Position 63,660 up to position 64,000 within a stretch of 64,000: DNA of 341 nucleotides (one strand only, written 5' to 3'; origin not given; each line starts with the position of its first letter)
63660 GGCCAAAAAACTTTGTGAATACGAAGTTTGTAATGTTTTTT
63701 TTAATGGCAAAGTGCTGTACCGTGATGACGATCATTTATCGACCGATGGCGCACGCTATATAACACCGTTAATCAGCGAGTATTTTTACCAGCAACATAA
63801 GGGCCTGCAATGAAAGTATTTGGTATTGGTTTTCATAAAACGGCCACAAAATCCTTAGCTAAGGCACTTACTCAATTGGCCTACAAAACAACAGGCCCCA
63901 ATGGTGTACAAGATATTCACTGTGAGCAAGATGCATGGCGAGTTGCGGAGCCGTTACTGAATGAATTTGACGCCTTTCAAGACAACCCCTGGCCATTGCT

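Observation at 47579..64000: Xps-order T2SS operon, a highly expressed secreted protein and DsbA/sulfotransferase/acyltransferase genes next to waaL: candidate cargo-dedicated surface-layer export and anchoring module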

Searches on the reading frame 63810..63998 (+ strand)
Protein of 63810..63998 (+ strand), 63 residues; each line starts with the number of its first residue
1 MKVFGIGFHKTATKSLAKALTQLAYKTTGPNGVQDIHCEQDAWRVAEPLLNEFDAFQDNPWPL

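Call 80: search_protein_families(library=pfam, proteins=[window:63810-63998:+], max_evalue=1)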
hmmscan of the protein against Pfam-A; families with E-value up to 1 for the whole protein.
window:63810-63998:+ (63 aa): 1 family
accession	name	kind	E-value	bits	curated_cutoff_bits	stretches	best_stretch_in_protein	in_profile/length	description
PF17784.7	Sulfotransfer_4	-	1e-05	25.9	22.8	1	2-28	1-27/215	Sulfotransferase domain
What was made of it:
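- Checked: The truncated ORF from 63810 hits Sulfotransfer_4 at 25.9 bits, above its cutoff (call 80).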
